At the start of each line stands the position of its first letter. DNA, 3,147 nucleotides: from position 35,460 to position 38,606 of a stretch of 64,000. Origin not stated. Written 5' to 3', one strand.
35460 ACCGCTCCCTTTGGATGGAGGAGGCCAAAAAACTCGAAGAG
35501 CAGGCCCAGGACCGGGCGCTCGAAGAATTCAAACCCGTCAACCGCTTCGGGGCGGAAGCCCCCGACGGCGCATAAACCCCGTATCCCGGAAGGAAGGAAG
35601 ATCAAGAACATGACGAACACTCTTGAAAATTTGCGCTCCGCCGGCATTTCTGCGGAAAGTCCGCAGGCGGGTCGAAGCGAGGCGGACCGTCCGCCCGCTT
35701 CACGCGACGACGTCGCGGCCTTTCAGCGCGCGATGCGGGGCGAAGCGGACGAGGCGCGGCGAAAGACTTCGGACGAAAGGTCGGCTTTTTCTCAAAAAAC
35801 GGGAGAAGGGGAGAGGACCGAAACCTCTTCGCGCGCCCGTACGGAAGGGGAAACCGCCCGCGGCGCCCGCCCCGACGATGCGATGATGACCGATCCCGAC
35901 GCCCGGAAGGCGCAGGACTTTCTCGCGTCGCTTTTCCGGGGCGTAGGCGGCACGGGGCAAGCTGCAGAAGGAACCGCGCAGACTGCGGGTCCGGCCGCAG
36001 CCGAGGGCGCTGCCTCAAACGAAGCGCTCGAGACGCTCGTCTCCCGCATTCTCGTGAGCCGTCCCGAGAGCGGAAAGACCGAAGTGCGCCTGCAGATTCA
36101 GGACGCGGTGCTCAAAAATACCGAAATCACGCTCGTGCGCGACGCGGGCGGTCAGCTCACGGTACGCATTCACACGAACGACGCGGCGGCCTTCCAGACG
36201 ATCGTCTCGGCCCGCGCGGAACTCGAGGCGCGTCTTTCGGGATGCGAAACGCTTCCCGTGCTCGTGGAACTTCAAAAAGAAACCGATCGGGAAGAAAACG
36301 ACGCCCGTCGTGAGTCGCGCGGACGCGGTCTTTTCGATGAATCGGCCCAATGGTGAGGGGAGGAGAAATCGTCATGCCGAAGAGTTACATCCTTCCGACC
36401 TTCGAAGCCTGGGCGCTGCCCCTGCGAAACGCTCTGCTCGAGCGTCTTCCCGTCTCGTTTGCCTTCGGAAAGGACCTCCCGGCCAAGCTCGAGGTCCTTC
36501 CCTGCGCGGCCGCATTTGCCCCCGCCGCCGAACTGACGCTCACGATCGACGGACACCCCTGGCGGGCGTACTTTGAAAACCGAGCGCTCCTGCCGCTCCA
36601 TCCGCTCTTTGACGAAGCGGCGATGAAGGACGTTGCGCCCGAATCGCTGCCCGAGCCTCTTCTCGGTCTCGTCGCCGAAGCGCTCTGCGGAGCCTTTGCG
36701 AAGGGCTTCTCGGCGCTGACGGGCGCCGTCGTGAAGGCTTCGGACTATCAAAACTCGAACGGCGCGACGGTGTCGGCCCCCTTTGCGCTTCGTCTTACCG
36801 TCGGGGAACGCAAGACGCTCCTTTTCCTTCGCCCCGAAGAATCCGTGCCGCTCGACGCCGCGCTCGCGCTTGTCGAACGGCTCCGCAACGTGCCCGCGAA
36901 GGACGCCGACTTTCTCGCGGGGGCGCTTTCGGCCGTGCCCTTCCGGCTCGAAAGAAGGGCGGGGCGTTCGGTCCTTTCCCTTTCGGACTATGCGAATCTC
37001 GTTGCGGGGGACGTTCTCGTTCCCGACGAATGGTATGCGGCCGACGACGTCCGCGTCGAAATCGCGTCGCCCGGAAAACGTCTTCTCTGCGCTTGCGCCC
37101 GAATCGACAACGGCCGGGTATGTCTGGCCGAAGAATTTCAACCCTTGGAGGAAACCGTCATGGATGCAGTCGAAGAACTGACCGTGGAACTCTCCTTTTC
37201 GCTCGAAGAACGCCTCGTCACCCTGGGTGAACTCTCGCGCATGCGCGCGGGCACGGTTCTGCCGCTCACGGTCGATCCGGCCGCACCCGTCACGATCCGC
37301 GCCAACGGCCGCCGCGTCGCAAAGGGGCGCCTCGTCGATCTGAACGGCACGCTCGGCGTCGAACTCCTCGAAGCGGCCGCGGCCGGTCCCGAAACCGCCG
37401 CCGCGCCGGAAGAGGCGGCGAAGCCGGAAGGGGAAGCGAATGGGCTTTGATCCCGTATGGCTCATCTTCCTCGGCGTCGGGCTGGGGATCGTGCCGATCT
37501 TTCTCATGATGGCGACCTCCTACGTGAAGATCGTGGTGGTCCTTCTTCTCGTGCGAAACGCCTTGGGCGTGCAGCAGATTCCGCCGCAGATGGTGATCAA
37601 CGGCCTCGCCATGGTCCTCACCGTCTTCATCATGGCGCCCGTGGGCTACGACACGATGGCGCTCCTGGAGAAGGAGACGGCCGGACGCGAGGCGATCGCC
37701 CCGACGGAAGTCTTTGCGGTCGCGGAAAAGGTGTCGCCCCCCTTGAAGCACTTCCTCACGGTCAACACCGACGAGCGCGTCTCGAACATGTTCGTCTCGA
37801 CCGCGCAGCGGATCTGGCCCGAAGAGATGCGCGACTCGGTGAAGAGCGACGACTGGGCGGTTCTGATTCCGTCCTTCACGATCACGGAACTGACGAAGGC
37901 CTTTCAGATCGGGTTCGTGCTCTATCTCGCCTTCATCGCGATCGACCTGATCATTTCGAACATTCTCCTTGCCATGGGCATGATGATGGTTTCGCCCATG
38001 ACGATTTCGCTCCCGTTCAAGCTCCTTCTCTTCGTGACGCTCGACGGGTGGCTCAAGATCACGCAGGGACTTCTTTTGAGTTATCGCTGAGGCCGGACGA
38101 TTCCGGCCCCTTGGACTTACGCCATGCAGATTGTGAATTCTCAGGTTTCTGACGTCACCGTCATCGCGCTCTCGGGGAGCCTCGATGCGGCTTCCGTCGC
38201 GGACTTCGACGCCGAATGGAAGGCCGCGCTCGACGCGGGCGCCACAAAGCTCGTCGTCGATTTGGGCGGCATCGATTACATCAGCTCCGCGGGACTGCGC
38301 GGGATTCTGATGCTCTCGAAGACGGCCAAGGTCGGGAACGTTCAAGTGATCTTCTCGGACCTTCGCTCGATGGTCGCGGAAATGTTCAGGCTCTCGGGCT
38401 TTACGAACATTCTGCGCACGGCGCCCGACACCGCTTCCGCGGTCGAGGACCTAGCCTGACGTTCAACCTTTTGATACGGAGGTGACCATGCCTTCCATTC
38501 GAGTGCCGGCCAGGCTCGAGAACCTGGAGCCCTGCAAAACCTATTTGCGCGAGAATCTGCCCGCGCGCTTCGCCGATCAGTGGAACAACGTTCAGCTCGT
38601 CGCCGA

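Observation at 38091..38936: Partner-switching pair (STAS protein plus RsbW-type kinase) spliced between sctR and sctS of the export-apparatus operon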

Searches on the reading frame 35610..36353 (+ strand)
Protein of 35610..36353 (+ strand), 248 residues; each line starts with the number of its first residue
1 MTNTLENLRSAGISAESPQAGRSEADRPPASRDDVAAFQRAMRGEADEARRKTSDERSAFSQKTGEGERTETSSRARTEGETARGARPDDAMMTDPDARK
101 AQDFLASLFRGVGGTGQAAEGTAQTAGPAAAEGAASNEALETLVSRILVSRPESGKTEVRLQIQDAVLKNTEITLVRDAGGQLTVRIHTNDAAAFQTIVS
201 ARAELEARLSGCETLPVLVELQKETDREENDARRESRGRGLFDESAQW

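Call 11: search_protein_families(library=pfam, proteins=[window:35610-36353:+], max_evalue=0.001)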
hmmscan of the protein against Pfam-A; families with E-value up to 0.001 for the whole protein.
window:35610-36353:+ (248 aa): 1 family
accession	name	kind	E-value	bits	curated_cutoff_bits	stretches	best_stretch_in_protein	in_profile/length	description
PF09483.15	HpaP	-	1.6e-07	31.8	23.8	1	154-211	21-77/90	Type III secretion protein (HpaP)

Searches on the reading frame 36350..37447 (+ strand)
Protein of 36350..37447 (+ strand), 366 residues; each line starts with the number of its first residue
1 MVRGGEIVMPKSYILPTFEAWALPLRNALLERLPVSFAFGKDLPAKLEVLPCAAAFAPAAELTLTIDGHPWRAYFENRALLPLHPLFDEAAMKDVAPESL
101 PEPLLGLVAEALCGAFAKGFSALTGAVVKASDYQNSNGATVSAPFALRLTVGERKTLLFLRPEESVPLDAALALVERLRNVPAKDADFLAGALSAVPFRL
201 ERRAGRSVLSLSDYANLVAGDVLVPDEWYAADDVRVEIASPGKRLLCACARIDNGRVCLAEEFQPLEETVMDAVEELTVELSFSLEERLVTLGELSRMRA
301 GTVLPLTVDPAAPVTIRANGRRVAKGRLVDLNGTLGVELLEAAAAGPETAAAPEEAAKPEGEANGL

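Call 3: search_protein_families(library=pfam, proteins=[window:36350-37447:+], max_evalue=0.01)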
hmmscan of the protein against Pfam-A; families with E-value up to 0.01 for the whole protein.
window:36350-37447:+ (366 aa): 1 family
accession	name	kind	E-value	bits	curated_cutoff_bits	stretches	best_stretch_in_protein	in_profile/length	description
PF01052.25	FliMN_C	-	6e-18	65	23.8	1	273-341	2-70/73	Type III flagellar switch regulator (C-ring) FliN C-term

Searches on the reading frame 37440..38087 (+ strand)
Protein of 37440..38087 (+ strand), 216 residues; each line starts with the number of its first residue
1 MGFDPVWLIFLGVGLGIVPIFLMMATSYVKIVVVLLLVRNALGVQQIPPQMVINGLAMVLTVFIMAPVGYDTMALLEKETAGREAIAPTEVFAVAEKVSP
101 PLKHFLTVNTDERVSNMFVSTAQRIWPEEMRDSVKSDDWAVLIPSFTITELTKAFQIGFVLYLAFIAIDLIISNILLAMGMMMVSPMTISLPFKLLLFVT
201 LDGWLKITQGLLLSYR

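Call 3: search_protein_families(library=pfam, proteins=[window:37440-38087:+], max_evalue=0.01)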
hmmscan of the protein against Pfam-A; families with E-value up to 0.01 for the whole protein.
window:37440-38087:+ (216 aa): 1 family
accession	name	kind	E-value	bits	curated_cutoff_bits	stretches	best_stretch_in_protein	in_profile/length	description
PF00813.25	FliP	-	9.1e-63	212.1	26.9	1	15-211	5-191/191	FliP family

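Call 16: search_protein_families(library=ncbifam, proteins=[window:37440-38087:+], max_evalue=0.001)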
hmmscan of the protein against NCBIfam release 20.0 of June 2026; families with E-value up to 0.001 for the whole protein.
window:37440-38087:+ (216 aa): 4 families
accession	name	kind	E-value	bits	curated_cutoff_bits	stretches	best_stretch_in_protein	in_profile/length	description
NF009438.0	PRK12797.1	subfamily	2.2e-85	285.8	179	1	4-216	7-217/217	EscR/YscR/HrcR family type III secretion system export apparatus protein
TIGR01102.1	yscR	equivalog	1.3e-76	256.9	208.6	1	8-211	1-202/202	type III secretion system export apparatus subunit SctR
NF009437.0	PRK12796.1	equivalog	4.2e-52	177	263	1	15-215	15-217/223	EscR/YscR/HrcR family type III secretion system export apparatus protein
TIGR01103.1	fliP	equivalog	3.8e-49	167.1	217.45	1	15-215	5-197/197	flagellar type III secretion system pore protein FliP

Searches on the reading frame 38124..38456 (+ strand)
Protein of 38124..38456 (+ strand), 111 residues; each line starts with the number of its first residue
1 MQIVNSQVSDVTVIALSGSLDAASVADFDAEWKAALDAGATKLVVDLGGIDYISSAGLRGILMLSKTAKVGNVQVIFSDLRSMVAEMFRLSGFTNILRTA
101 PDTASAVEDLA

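Call 3: search_protein_families(library=pfam, proteins=[window:38124-38456:+], max_evalue=0.01)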
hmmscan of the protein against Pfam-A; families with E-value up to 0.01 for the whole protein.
window:38124-38456:+ (111 aa): 2 families
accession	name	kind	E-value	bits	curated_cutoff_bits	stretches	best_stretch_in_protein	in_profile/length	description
PF01740.26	STAS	-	2.1e-16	60.1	22.6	1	6-106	5-106/106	STAS domain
PF13466.11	STAS_2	-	7e-15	55.4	29.2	1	14-93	1-79/80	STAS domain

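Call 16: search_protein_families(library=ncbifam, proteins=[window:38124-38456:+], max_evalue=0.001)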
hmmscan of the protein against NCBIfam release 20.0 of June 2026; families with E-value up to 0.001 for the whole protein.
window:38124-38456:+ (111 aa): 2 families
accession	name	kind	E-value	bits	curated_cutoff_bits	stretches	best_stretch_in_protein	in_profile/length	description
TIGR00377.1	ant_ant_sig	superfamily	6.5e-18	64.6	53.45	1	1-103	3-106/108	anti-sigma factor antagonist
TIGR02886.1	spore_II_AA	equivalog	4.3e-09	36.3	114.75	1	7-106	5-105/106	anti-sigma F factor antagonist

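Call 41: search_solved_structures(query=window:38124-38456:+, max_evalue=0.1, show_alignments=3)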
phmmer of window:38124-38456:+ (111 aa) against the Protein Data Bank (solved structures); distinct sequences matched with E-value up to 0.1: 8.
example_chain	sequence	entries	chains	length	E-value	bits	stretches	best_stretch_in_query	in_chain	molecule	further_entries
1sbo_A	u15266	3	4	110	6.9e-08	35.9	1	9-99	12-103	Putative anti-sigma factor antagonist TM1442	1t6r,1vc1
1th8_B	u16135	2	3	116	1.2e-05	28.8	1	9-108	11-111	Anti-sigma F factor antagonist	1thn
1tid_B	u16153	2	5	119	3.5e-05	27.3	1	9-108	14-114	Anti-sigma F factor antagonist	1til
4hyl_A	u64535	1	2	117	0.00024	24.6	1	10-99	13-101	Stage II sporulation protein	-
8ih8_A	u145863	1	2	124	0.011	19.3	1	9-72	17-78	Anti-sigma-F factor antagonist RsfB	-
8sgw_C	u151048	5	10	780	0.036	17.6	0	42-95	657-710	Pendrin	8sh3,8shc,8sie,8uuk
9dze_A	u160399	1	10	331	0.071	16.7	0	20-104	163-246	pD5-14 A component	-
4qtp_A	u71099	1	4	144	0.077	16.5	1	10-62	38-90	Anti-sigma factor antagonist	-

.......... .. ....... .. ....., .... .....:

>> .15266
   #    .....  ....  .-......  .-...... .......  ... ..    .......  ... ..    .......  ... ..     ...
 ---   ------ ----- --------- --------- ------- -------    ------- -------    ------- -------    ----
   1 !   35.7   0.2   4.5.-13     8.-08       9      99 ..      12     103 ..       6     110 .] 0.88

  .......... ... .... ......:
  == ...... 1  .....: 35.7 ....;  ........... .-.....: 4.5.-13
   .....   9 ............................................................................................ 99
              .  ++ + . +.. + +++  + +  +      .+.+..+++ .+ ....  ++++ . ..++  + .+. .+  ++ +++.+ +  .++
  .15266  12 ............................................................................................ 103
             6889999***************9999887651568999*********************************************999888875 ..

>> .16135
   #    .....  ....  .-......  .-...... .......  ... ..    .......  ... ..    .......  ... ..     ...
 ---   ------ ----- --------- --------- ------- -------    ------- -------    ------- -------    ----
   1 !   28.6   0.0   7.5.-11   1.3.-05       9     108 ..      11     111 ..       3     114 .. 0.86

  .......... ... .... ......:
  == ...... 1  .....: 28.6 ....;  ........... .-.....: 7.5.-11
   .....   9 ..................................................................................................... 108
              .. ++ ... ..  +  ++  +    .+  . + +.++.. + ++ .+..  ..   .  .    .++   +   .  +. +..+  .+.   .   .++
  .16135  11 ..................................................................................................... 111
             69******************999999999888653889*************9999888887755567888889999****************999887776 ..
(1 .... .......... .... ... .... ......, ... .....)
